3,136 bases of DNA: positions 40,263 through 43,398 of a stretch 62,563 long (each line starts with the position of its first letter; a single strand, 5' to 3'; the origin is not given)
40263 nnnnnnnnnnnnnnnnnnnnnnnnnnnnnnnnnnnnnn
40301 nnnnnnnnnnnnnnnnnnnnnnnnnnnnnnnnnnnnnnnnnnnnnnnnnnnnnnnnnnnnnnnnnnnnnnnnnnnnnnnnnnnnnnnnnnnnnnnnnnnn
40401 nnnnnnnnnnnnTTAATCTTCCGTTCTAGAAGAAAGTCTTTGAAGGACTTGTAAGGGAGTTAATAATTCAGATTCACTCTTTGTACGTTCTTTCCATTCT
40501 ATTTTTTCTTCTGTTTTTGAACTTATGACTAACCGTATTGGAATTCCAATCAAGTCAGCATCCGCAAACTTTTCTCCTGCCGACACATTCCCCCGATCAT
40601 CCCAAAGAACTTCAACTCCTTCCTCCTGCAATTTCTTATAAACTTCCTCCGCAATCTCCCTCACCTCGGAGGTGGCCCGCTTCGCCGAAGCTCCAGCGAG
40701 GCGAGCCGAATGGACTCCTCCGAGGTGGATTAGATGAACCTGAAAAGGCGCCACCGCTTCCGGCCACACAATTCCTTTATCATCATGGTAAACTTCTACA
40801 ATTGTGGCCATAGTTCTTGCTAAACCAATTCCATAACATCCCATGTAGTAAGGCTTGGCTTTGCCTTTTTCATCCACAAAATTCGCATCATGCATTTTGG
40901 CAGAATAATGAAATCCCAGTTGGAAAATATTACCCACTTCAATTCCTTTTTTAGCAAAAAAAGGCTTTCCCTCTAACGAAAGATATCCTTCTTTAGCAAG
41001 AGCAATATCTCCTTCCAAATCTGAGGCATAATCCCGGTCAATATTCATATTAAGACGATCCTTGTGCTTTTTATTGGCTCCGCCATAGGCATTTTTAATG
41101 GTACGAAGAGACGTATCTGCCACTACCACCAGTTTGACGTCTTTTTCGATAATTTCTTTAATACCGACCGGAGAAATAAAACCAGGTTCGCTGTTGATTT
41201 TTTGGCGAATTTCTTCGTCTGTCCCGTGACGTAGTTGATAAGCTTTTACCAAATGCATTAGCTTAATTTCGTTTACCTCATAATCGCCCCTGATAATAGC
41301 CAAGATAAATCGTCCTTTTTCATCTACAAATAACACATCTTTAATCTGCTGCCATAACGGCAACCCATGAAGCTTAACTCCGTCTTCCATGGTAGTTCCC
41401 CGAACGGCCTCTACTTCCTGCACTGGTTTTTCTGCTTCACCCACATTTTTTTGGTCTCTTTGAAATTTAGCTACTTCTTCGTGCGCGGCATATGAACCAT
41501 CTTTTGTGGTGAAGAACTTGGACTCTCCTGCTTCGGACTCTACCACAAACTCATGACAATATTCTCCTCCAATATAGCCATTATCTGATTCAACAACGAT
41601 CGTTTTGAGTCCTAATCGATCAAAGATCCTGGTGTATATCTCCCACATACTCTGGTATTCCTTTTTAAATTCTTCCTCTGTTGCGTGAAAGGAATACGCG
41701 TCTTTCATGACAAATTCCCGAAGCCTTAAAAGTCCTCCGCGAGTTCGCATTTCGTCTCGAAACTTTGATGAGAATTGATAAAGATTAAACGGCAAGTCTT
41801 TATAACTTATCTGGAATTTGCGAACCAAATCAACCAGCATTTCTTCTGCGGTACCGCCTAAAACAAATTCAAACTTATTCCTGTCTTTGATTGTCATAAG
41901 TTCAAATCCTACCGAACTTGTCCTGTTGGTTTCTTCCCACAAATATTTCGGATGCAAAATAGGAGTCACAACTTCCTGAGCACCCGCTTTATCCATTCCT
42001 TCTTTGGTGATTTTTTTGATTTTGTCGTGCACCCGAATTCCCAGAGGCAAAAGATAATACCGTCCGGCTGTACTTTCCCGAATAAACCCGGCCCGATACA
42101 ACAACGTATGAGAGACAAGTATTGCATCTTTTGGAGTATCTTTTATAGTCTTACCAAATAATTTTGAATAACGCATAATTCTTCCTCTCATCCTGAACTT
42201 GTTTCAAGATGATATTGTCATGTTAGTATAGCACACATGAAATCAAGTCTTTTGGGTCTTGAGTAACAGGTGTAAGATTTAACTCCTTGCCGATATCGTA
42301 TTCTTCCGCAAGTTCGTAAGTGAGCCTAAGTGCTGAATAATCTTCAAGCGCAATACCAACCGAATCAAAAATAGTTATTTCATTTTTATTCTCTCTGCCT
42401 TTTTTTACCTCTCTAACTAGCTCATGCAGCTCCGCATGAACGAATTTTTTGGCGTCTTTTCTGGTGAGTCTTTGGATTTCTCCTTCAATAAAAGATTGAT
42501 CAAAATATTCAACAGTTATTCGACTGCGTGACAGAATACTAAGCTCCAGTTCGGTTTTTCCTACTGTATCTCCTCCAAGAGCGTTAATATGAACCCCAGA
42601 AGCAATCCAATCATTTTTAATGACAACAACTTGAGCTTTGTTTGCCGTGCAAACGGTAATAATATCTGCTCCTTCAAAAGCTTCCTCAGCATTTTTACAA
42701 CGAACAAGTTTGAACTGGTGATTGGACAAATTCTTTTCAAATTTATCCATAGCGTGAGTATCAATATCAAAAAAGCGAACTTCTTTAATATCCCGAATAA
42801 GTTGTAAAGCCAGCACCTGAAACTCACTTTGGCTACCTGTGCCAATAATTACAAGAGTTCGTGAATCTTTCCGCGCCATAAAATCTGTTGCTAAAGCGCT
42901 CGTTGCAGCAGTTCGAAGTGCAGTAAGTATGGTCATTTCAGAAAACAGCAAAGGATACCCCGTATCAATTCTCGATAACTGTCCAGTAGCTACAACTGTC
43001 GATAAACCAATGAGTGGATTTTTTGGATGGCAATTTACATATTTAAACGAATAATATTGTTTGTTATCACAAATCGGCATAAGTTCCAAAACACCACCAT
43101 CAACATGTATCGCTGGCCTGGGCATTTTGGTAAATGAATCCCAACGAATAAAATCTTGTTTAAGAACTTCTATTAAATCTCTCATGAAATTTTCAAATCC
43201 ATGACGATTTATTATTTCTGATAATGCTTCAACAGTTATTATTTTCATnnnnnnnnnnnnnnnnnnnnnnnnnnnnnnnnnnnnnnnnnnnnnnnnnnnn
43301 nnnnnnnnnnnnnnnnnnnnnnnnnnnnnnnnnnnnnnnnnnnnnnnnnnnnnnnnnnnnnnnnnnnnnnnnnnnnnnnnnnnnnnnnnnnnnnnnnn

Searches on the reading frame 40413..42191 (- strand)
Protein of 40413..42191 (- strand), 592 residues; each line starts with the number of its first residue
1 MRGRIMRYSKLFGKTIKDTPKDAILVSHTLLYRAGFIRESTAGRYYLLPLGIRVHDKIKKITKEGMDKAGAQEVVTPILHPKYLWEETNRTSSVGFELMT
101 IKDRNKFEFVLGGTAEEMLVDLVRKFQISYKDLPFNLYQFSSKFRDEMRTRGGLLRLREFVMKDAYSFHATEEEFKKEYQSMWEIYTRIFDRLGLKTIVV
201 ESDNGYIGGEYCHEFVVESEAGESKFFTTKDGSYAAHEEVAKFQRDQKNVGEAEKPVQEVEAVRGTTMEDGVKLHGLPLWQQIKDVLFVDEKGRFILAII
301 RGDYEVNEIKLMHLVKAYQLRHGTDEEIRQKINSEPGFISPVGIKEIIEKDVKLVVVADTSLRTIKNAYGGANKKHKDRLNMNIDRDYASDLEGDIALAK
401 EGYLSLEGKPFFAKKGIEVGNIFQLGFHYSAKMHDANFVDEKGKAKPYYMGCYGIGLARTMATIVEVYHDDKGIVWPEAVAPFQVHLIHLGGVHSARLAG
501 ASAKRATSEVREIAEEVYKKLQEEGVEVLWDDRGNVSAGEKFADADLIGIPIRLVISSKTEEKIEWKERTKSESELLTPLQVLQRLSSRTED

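Call 13: search_protein_families(library=ncbifam, proteins=[window:40413-42191:-])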
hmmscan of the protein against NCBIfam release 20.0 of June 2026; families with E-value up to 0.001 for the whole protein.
window:40413-42191:- (592 aa): 10 families
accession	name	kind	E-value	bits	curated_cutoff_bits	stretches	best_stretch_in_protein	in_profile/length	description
NF006625.0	PRK09194.1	equivalog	2.5e-176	587.9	558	1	6-585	1-557/559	proline--tRNA ligase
TIGR00409.1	proS_fam_II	equivalog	3.5e-153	511.5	306.7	1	6-583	1-562/568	proline--tRNA ligase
NF008979.1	PRK12325.1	exception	4.6e-126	421.2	550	2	6-244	1-240/437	proline--tRNA ligase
TIGR00408.1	proS_fam_I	equivalog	3.4e-41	141.7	437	2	41-199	27-191/475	proline--tRNA ligase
TIGR00418.1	thrS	equivalog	2.5e-23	82.8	383.65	1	38-200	187-349/565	threonine--tRNA ligase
NF003211.1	PRK04173.1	equivalog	4.1e-14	52.3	312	2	102-197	157-251/454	glycine--tRNA ligase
NF003068.0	PRK03991.1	equivalog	1.8e-12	46.4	484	1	39-196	214-372/613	threonine--tRNA ligase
TIGR00389.1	glyS_dimeric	equivalog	9.5e-11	40.9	243.3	1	110-191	159-240/565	glycine--tRNA ligase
TIGR00414.1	serS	equivalog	1.1e-08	34.5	301.65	1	47-200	168-321/418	serine--tRNA ligase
NF011484.0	PRK14894.1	equivalog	5.6e-06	24.8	1050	1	100-179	131-212/539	glycine--tRNA ligase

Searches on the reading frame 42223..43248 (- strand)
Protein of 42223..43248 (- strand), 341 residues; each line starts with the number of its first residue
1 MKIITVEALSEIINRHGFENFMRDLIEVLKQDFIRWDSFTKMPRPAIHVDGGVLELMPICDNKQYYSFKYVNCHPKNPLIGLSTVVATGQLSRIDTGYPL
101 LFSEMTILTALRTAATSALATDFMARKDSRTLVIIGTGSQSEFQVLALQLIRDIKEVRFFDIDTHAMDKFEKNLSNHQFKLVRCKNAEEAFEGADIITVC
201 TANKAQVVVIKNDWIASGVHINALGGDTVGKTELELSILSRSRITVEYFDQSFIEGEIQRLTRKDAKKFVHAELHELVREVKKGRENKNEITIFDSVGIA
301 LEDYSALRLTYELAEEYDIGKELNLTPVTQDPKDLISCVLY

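Call 13: search_protein_families(library=ncbifam, proteins=[window:42223-43248:-])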
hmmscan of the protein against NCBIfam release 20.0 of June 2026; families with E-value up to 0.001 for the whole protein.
window:42223-43248:- (341 aa): 13 families
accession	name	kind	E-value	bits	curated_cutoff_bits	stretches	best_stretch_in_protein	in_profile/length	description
NF005762.1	PRK07589.1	equivalog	1e-131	438.9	350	1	2-338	2-333/334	ornithine cyclodeaminase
TIGR02371.1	ala_DH_arch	equivalog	1.6e-57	195.1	409.15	1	52-325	50-324/325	alanine dehydrogenase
NF004793.0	PRK06141.1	equivalog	2.8e-51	174.4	322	1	23-314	16-311/314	bifunctional Delta(1)-pyrroline-2-carboxylate/Delta(1)-piperideine-2-carboxylate reductase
NF006379.0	PRK08618.1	equivalog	8.2e-49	166.7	417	1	45-324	40-325/326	ornithine cyclodeaminase family protein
NF006141.0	PRK08291.1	equivalog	2.2e-40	138.7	408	1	104-322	107-327/330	cyclodeaminase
NF045643.1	ImmsucRedBhcD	equivalog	1e-35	123.6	500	1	77-324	75-320/321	iminosuccinate reductase BhcD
TIGR02992.1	ectoine_eutC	equivalog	1.2e-33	116.6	471.65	1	77-321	76-323/326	ectoine utilization protein EutC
TIGR03944.1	dehyd_SbnB_fam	equivalog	1.2e-28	100.1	326.9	1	67-324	69-325/327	2,3-diaminopropionate biosynthesis protein SbnB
NF005296.0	PRK06823.1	equivalog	2.5e-26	92.4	438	1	101-305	100-304/315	ornithine cyclodeaminase family protein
NF005011.0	PRK06407.1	subfamily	5.1e-25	88.3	337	1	23-306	17-291/302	ornithine cyclodeaminase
NF005603.0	PRK07340.1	equivalog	6.3e-23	81.5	266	1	50-312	49-301/307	delta(1)-pyrroline-2-carboxylate reductase family protein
NF004848.0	PRK06199.1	subfamily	3.4e-19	69.2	362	1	76-221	102-255/379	tyramine oxidase subunit B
NF045512.1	PyrPipCarbRedLhpI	equivalog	1.7e-13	50.4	400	1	44-310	38-293/298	bifunctional Delta(1)-pyrroline-2-carboxylate/Delta(1)-piperideine-2-carboxylate reductase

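Call 14: find_homologous_proteins(query=window:42223-43248:-)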
Query window:42223-43248:- (341 aa): 7332 proteins with E <= 0.001 among 8000 candidates; the best 120 are listed.
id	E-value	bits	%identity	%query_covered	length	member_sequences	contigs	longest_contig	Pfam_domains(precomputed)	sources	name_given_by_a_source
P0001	1.4e-222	756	100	100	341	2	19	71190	PF02423.22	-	-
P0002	2.0e-173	594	78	99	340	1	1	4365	PF02423.22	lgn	-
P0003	5.8e-170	583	75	100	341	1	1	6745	PF02423.22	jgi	jgi:ornithine cyclodeaminase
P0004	2.9e-169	580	75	100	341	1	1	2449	PF02423.22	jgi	jgi:ornithine cyclodeaminase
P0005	4.7e-169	580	76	100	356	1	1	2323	PF02423.22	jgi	jgi:ornithine cyclodeaminase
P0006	6.4e-169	579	76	100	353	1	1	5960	PF02423.22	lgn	-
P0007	1.5e-168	578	74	100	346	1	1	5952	PF02423.22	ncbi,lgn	-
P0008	1.9e-168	578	75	99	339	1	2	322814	PF02423.22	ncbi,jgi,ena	-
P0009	3.9e-168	577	75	99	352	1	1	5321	PF02423.22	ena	-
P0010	6.1e-168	576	75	99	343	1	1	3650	PF02423.22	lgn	-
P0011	8.7e-168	576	74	100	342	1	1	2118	PF02423.22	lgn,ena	-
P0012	9.8e-168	575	74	99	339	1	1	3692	PF02423.22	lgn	-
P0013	1.2e-167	575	75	99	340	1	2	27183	PF02423.22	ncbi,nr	ncbi:MAG: ornithine cyclodeaminase [Candidatus Levybacteria bacterium]|nr:ornithine cyclodeaminase [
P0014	1.3e-167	575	77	99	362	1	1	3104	PF02423.22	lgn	-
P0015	1.7e-167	575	75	99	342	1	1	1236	PF02423.22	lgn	-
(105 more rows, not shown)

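Call 15: find_related_loci(query=window:42223-43248:-, collection=genome_contigs, flank=3000)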
Query window:42223-43248:- (341 aa) in genome_contigs; peptide patterns used: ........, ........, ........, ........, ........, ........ (x = any residue, [..] = any of these).
33 stretches matched a pattern, but none encodes a relative of the query by tblastn (E <= 1e-3).

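Call 18: find_encoding_contigs(protein=P0013, flank=3000, max_places=3)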
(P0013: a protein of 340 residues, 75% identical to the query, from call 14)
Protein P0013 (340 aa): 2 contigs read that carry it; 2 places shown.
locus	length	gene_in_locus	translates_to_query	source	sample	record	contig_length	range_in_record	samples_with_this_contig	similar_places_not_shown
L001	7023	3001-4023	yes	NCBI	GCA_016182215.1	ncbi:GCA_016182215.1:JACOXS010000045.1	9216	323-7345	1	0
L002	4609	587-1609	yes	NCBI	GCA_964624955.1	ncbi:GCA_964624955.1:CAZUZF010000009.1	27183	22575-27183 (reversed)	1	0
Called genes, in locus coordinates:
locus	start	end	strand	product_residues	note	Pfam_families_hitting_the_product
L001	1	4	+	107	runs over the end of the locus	?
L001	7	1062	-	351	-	PF00348:polyprenyl_synt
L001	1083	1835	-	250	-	PF01255:Prenyltransf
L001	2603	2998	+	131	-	PF13420:Acetyltransf_4 (weak), PF13527:Acetyltransf_9 (faint), PF00583:Acetyltransf_1, PF13673:Acetyltransf_10, PF13508:Acetyltransf_7, PF14542:Acetyltransf_CG (weak)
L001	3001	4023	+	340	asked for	PF02423:OCD_Mu_crystall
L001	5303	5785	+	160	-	PF21982:RecX_HTH1, PF02631:RecX_HTH2, PF21981:RecX_HTH3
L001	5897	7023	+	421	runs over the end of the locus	PF12072:RNase_Y_N, PF00013:KH_1 (weak), PF22891:KH_PNO1_2nd (weak), PF01966:HD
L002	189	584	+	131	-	PF13420:Acetyltransf_4 (weak), PF00583:Acetyltransf_1, PF13673:Acetyltransf_10, PF13508:Acetyltransf_7, PF14542:Acetyltransf_CG (weak)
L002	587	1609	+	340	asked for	PF02423:OCD_Mu_crystall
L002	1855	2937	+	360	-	PF00154:RecA_N, PF06745:ATPase (faint), PF08423:Rad51, PF21096:RecA_C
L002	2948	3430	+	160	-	PF21982:RecX_HTH1, PF02631:RecX_HTH2, PF21981:RecX_HTH3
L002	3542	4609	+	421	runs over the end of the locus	PF12072:RNase_Y_N, PF00013:KH_1 (weak), PF22891:KH_PNO1_2nd (weak), PF01966:HD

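Call 19: find_encoding_contigs(protein=P0008, flank=3000, max_places=3)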
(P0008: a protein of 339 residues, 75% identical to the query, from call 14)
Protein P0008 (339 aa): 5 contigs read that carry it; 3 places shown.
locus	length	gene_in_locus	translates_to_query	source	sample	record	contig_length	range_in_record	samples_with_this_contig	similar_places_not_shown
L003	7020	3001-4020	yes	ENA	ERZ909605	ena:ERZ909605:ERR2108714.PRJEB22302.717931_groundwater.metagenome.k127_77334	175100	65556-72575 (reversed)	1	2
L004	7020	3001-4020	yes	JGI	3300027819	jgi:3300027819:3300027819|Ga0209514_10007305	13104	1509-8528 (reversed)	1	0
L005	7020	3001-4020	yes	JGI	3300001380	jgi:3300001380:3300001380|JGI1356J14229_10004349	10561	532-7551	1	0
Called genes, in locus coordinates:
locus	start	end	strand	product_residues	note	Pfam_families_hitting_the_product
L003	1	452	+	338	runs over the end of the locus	-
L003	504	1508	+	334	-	PF03446:NAD_binding_2, PF00393:6PGD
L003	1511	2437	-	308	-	-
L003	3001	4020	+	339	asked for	PF02423:OCD_Mu_crystall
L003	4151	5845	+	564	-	PF00587:tRNA-synt_2b, PF04073:tRNA_edit, PF03129:HGTP_anticodon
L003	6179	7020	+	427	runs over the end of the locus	-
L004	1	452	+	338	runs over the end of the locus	-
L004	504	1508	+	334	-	PF03446:NAD_binding_2, PF00393:6PGD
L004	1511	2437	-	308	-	-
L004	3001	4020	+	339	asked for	PF02423:OCD_Mu_crystall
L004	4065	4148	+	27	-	-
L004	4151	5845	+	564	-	PF00587:tRNA-synt_2b, PF04073:tRNA_edit, PF03129:HGTP_anticodon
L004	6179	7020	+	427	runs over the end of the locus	-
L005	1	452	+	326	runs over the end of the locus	?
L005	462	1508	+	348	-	PF03446:NAD_binding_2, PF03807:F420_oxidored (weak), PF00393:6PGD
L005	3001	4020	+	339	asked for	PF02423:OCD_Mu_crystall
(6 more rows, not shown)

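Call 20: find_related_loci(query=A1, collection=genome_contigs, flank=2500)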
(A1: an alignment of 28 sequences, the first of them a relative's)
Query A1 (341 aa) in genome_contigs; peptide patterns used: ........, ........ (x = any residue, [..] = any of these).
90 stretches matched a pattern; 86 encode a relative of the query (tblastn E <= 1e-3); the best 80 are kept; 80 distinct loci.
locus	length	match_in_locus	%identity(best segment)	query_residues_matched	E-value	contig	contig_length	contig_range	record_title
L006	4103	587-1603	75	1-339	0e+0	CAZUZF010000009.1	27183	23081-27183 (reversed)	MAG TPA_asm: uncultured Gammaproteobacteria bacterium isolate binchicken_co38_1268 genome assembly, contig: NODE_3655_le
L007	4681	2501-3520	74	1-340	0e+0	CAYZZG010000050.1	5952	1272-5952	MAG TPA_asm: uncultured Gammaproteobacteria bacterium isolate binchicken_co251_287 genome assembly, contig: NODE_19043_l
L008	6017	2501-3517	74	1-339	1e-177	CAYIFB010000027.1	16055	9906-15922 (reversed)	MAG TPA_asm: uncultured Gammaproteobacteria bacterium isolate ERP119705_co19_135 genome assembly, contig: NODE_3190_leng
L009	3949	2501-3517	75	1-339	4e-178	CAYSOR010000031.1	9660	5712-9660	MAG TPA_asm: uncultured Gammaproteobacteria bacterium isolate binchicken_co266_188 genome assembly, contig: NODE_13407_l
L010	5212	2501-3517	73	1-339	2e-175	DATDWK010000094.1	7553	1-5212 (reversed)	MAG TPA_asm: Candidatus Dojkabacteria bacterium isolate SMAG_U8108 k141_894399, whole genome shotgun sequence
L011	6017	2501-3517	74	1-339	7e-174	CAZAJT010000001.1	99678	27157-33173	MAG TPA_asm: uncultured Gammaproteobacteria bacterium isolate binchicken_co251_706 genome assembly, contig: NODE_322_len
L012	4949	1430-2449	71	1-340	6e-175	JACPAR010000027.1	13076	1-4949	MAG: Candidatus Levyibacteriota bacterium isolate NC_groundwater_236_Ag_S-0.2um_36_14 S5_GD2017_2_S2_scaffold_4150, whol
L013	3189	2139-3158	73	1-340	0e+0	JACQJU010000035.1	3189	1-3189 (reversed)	MAG: Candidatus Gottesmanbacteria bacterium isolate NC_groundwater_1159_Ag_S-0.1um_39_55 S_p1_S3_coassembly_k141_588885,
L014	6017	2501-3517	71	1-339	8e-173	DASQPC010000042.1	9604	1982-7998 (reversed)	MAG TPA_asm: Candidatus Methylomirabilota bacterium isolate SMAG_U10819 k141_747088, whole genome shotgun sequence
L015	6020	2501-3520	71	1-340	1e-172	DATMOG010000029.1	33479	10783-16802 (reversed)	MAG TPA_asm: Candidatus Sulfotelmatobacter sp. isolate SMAG_U12870 k141_2821515, whole genome shotgun sequence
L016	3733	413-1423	72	1-337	6e-180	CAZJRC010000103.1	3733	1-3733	MAG TPA_asm: uncultured Gammaproteobacteria bacterium isolate binchicken_co251_951 genome assembly, contig: NODE_35994_l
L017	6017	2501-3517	72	1-339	3e-172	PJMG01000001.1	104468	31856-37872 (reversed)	MAG: Candidatus Levyibacteriota bacterium isolate Amazon_FNV_2010_10_8_1 contig_75_24915881length104468multi3, whole gen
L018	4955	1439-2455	72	1-339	2e-172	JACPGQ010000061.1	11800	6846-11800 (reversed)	MAG: Candidatus Levyibacteriota bacterium isolate NC_groundwater_392_Ag_B-0.1um_43_10 GD18-4_B1_scaffold_1232298, whole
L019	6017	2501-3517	71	1-339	6e-171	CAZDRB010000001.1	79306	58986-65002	MAG TPA_asm: uncultured Pseudomonadales bacterium isolate SRP093185_co1_60 genome assembly, contig: NODE_102_length_7930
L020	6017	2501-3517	71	1-339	6e-170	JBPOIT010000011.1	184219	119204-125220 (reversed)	MAG: Candidatus Levyibacteriota bacterium isolate MAG_784 c_000000578635, whole genome shotgun sequence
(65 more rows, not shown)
